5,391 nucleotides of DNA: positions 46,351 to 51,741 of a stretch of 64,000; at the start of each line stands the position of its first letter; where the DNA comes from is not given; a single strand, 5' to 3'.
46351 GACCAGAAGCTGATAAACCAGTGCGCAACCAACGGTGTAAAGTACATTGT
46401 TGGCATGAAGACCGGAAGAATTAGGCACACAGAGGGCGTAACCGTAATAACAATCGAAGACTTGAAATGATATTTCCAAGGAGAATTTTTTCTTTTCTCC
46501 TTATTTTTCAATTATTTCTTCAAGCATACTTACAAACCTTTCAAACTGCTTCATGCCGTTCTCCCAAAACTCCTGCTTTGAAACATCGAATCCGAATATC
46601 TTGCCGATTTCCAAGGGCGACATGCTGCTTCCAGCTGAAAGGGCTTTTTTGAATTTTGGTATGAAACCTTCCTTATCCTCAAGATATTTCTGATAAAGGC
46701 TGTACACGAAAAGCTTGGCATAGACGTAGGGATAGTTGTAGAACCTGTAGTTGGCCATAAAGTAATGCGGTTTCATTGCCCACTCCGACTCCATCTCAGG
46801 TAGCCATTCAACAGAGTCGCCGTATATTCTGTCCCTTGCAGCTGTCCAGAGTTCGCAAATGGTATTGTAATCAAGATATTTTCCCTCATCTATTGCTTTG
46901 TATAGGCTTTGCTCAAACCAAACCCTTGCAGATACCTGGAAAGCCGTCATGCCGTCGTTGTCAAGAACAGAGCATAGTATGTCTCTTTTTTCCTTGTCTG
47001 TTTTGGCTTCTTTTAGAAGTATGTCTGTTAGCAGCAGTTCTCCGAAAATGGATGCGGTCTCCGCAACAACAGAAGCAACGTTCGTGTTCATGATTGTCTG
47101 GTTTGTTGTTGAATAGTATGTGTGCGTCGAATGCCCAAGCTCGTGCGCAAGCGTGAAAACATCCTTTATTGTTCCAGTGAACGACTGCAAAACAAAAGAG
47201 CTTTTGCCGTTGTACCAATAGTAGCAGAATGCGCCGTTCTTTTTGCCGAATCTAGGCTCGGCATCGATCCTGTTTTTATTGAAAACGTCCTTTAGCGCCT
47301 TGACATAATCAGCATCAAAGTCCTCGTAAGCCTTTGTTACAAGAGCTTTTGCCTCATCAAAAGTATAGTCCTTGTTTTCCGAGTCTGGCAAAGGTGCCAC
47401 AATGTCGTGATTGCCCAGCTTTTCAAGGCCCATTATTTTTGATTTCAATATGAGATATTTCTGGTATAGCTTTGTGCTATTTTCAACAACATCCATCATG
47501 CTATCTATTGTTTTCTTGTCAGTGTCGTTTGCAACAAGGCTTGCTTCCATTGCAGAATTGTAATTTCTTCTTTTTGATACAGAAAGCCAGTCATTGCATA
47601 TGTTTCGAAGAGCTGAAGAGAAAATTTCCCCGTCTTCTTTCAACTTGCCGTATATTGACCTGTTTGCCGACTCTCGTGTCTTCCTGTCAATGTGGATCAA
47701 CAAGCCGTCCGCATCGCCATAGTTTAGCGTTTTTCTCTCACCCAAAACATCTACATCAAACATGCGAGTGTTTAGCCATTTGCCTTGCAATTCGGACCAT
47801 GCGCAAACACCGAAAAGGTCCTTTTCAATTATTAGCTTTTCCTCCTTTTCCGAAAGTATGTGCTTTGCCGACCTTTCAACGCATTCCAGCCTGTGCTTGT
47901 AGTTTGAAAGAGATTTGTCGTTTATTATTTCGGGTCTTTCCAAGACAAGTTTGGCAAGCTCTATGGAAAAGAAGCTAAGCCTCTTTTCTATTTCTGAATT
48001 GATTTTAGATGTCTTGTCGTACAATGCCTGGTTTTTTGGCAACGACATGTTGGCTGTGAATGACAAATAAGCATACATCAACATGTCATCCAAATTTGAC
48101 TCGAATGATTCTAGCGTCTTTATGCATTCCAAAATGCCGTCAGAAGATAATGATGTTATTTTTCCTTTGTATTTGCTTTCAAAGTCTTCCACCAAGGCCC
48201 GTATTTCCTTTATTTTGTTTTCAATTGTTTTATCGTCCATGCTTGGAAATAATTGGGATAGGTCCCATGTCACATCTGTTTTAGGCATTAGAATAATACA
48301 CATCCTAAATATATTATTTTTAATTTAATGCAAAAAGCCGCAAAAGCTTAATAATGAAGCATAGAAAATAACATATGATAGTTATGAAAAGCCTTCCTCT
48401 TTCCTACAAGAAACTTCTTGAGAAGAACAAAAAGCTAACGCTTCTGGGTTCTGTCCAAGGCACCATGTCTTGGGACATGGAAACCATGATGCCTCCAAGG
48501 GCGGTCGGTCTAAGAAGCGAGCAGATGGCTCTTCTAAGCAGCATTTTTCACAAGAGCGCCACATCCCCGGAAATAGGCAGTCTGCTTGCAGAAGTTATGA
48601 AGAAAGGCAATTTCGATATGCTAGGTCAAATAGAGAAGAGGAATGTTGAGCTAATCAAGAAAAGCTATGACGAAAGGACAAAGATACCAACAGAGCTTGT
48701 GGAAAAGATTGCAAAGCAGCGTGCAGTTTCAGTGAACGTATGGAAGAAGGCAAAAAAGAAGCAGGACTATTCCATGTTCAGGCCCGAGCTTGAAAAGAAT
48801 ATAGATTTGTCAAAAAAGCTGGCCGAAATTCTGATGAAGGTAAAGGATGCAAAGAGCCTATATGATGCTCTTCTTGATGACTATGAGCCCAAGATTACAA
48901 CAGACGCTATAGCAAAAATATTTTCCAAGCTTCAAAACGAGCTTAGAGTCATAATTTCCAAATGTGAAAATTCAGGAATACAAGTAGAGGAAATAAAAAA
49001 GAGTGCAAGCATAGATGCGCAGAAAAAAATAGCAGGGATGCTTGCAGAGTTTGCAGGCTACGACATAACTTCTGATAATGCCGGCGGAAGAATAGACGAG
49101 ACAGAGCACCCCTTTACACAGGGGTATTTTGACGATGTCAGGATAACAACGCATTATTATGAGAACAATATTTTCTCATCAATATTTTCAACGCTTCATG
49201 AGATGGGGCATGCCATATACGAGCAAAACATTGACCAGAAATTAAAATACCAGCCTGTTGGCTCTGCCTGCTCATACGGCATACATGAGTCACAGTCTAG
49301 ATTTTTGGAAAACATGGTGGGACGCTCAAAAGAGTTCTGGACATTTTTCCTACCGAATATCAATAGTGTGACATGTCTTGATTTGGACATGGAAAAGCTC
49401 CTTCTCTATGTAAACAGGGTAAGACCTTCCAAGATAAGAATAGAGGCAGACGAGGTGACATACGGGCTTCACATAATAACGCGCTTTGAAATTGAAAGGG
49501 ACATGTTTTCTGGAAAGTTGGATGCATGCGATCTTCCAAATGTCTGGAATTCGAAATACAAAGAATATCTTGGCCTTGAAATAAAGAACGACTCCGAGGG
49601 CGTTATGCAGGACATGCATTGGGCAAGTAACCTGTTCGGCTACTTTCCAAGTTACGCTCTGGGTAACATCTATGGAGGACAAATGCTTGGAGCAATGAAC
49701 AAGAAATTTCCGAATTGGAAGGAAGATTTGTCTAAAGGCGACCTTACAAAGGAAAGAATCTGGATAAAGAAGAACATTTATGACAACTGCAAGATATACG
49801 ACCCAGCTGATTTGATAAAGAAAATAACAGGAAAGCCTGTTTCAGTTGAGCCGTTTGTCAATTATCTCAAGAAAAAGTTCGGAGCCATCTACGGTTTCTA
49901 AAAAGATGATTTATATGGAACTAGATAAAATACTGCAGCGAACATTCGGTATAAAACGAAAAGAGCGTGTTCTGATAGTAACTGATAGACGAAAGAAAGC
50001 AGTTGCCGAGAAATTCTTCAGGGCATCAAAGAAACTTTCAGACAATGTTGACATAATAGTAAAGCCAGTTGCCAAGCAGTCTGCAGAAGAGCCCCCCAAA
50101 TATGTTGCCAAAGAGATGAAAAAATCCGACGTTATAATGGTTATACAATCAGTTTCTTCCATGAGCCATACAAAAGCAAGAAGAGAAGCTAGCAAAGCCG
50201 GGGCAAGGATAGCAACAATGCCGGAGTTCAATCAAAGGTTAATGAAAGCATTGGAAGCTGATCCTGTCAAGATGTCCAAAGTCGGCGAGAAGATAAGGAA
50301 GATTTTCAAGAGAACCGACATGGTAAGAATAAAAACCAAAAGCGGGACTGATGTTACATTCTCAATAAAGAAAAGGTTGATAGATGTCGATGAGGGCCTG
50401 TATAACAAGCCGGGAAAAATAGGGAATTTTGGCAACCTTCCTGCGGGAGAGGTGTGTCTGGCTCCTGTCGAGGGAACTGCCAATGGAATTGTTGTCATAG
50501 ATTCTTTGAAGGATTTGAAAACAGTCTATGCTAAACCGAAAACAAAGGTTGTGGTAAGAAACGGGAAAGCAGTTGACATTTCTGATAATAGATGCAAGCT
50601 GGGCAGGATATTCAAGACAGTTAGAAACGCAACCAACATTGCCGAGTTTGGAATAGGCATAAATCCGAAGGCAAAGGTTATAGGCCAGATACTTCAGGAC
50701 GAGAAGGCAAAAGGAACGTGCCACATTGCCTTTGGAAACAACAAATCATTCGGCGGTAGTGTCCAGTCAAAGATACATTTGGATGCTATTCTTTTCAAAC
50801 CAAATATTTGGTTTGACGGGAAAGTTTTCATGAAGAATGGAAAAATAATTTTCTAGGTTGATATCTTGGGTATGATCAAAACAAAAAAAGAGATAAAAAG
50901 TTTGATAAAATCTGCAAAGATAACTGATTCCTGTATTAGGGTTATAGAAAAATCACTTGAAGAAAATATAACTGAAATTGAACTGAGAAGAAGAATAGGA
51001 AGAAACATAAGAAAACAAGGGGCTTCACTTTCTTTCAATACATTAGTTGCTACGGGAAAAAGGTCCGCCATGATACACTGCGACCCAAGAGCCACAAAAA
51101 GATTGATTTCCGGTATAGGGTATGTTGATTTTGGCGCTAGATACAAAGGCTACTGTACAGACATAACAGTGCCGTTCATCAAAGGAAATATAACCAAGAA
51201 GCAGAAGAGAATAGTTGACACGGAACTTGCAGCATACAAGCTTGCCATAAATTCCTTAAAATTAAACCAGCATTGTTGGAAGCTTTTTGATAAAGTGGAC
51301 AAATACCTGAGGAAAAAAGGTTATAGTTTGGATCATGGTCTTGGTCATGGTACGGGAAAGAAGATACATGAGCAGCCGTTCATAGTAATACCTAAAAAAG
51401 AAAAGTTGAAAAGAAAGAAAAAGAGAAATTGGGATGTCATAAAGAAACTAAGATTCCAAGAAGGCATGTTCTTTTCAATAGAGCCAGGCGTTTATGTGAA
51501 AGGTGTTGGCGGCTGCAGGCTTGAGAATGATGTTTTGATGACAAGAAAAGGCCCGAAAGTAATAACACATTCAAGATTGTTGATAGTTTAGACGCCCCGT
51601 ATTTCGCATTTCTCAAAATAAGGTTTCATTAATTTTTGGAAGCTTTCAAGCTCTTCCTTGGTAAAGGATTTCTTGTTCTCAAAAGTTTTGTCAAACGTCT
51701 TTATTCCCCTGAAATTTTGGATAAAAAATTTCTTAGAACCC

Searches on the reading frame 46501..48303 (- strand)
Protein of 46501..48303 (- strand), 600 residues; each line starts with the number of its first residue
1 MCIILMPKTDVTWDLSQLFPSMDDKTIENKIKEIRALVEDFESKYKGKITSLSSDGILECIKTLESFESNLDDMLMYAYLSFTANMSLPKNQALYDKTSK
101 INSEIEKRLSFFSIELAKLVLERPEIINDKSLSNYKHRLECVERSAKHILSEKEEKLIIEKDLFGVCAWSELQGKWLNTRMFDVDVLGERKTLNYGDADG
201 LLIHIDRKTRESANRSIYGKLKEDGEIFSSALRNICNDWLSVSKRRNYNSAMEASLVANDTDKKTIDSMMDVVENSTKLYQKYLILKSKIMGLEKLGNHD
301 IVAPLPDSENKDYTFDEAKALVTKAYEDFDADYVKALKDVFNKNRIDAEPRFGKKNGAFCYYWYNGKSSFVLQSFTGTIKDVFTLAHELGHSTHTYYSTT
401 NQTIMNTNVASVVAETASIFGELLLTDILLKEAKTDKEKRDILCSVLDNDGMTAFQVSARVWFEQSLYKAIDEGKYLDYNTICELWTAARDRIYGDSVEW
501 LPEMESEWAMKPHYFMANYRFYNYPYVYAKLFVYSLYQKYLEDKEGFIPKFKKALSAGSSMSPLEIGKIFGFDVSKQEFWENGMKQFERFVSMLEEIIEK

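Call 43: search_protein_families(library=pfam, proteins=[window:46501-48303:-], max_evalue=0.00001)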
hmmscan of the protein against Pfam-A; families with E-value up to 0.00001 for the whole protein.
window:46501-48303:- (600 aa): 2 families
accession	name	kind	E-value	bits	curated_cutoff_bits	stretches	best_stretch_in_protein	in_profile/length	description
PF01432.26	Peptidase_M3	-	2.1e-39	136.6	27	1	206-585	7-456/457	Peptidase family M3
PF08439.15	Peptidase_M3_N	-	3.7e-08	33.9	25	1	126-172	13-60/70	Oligopeptidase F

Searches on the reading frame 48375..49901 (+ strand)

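Call 43: search_protein_families(library=pfam, proteins=[window:48375-49901:+], max_evalue=0.00001)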
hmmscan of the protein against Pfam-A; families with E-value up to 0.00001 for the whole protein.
window:48375-49901:+ (508 aa): 1 family
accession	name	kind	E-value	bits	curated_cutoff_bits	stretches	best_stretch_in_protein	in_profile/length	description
PF02074.21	Peptidase_M32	-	7.3e-169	562.9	25.1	1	14-502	2-489/489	Carboxypeptidase Taq (M32) metallopeptidase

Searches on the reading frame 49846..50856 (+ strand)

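Call 43: search_protein_families(library=pfam, proteins=[window:49846-50856:+], max_evalue=0.00001)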
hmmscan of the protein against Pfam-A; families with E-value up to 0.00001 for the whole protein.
window:49846-50856:+ (336 aa): 1 family
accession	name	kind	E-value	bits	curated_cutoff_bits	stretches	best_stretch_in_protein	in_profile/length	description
PF02073.20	Peptidase_M29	-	2.2e-10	40.4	27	1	94-299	135-349/406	Thermophilic metalloprotease (M29)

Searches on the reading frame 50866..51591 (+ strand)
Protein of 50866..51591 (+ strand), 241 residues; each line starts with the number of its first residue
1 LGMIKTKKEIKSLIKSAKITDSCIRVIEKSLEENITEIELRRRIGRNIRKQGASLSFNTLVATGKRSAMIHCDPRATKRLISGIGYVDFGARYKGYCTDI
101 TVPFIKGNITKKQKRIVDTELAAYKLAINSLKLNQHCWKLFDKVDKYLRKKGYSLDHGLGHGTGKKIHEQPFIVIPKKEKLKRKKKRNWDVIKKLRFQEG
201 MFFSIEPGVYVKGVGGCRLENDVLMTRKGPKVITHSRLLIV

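Call 71: search_protein_families(library=pfam, proteins=[window:50866-51591:+], max_evalue=0.01)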
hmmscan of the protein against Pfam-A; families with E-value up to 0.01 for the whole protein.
window:50866-51591:+ (241 aa): 1 family
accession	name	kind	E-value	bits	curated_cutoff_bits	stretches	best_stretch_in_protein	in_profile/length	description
PF00557.29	Peptidase_M24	-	5.6e-44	150.8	23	1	14-226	4-207/208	Metallopeptidase family M24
